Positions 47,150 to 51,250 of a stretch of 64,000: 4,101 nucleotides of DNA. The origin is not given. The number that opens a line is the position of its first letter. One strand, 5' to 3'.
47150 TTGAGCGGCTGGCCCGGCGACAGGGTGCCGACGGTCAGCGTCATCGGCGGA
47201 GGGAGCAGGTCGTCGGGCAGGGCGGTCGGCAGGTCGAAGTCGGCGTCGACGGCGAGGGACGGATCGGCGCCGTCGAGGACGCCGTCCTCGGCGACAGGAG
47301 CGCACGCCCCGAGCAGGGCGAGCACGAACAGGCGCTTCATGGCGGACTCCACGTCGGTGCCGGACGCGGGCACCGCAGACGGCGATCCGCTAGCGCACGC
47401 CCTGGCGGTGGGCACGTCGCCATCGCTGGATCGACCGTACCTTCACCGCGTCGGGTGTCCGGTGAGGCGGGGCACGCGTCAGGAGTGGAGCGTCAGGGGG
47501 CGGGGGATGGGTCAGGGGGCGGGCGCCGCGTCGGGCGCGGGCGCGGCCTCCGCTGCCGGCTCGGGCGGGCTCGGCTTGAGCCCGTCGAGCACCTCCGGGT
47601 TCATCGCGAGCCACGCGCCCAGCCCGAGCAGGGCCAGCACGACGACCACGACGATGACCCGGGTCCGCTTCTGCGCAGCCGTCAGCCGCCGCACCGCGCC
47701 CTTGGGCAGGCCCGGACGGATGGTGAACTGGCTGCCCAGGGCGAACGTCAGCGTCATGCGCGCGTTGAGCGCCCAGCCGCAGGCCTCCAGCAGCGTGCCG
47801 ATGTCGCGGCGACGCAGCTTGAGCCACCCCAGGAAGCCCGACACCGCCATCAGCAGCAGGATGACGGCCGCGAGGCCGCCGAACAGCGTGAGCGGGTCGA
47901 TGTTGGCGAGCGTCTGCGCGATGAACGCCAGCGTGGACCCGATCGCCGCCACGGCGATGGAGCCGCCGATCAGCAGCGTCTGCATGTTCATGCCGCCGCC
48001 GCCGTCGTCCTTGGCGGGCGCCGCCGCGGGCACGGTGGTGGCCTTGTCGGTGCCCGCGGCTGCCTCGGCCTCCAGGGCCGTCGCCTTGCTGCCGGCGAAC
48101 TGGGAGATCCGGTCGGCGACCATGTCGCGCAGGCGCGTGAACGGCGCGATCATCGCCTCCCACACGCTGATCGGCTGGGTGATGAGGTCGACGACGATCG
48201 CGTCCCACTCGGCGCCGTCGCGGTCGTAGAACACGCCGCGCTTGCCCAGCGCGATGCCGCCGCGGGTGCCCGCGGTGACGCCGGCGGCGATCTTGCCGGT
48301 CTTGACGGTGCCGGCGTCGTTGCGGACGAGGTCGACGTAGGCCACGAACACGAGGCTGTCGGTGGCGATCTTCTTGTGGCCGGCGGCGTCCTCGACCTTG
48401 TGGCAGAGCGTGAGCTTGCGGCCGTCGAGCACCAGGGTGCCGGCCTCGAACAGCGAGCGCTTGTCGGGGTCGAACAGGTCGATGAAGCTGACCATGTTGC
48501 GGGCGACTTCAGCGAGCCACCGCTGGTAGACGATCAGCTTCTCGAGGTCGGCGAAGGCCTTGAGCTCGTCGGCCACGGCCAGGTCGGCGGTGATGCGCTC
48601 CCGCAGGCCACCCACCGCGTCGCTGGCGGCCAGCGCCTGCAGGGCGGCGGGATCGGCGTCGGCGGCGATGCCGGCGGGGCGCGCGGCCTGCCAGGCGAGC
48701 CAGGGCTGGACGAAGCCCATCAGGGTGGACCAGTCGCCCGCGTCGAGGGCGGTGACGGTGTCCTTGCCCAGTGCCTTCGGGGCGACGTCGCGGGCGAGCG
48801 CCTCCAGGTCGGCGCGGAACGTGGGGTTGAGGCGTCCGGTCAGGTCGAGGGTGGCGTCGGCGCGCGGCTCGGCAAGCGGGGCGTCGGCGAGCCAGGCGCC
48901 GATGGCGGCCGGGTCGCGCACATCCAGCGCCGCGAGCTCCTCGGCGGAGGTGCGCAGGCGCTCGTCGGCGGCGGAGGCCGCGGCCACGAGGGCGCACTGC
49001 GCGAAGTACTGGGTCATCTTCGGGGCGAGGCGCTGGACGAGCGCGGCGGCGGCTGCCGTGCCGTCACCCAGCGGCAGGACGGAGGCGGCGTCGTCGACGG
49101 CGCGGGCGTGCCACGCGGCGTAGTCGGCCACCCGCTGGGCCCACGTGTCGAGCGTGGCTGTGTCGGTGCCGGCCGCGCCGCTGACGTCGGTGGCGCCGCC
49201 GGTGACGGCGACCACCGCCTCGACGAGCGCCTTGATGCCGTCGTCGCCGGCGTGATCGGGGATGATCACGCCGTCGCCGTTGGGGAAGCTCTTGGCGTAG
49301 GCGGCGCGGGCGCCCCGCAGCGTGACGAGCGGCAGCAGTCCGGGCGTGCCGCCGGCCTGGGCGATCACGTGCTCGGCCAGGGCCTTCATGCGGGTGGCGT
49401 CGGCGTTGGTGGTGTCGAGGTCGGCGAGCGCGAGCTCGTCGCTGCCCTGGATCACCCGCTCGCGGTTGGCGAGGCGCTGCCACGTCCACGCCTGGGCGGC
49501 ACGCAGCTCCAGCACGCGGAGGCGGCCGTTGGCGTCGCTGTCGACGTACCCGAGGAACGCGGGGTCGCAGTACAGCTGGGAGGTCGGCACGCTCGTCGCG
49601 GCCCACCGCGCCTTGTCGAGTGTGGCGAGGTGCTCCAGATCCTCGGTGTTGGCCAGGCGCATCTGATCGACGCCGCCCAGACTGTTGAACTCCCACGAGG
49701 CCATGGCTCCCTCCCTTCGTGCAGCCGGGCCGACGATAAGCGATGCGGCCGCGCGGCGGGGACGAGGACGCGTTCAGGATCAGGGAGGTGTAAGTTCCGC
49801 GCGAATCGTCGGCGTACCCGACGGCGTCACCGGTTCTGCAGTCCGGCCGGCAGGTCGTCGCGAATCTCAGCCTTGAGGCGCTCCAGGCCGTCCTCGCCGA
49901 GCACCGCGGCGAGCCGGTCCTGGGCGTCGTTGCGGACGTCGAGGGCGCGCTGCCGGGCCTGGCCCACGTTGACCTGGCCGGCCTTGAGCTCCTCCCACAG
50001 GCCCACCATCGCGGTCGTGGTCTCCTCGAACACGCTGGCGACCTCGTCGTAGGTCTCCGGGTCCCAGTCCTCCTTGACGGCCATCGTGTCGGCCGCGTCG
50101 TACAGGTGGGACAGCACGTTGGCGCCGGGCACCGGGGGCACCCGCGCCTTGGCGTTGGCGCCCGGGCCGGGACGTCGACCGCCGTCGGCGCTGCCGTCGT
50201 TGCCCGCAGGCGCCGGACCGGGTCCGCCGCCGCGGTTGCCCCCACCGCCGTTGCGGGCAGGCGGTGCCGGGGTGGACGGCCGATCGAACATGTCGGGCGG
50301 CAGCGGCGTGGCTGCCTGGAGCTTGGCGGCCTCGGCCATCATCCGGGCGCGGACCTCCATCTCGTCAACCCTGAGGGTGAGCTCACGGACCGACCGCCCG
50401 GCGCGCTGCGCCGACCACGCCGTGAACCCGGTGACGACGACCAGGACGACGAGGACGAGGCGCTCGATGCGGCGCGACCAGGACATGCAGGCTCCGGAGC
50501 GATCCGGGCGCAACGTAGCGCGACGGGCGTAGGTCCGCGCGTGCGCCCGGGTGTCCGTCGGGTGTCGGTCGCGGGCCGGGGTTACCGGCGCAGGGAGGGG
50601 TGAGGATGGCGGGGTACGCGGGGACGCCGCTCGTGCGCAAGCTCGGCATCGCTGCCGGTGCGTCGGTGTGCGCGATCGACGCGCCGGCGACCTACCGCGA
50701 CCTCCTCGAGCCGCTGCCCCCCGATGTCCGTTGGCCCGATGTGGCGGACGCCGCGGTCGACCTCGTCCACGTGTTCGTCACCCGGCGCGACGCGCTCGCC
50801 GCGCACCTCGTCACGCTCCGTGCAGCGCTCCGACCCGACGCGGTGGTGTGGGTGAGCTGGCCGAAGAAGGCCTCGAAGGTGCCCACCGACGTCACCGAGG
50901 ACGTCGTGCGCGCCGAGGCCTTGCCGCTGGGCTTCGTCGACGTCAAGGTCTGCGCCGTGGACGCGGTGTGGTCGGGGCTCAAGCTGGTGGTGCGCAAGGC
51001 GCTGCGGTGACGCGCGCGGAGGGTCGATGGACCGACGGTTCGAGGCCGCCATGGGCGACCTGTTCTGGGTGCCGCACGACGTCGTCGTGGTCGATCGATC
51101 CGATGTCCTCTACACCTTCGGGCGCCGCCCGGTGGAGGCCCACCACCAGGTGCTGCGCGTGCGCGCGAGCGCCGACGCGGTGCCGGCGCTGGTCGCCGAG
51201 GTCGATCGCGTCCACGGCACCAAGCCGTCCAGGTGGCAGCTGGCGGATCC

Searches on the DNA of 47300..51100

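Call 85: search_rna_families(source=window, start=47300, end=51100, threshold=evalue, max_evalue=1)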
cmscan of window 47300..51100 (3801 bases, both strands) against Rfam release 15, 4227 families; matches with E-value up to 1: 1.
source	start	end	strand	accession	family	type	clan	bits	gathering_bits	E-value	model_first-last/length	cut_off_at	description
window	48145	48202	-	RF00498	EAV_LTH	Cis-reg; leader;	-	25.4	70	0.0047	1-45/45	no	Equine arteritis virus leader TRS hairpin (LTH)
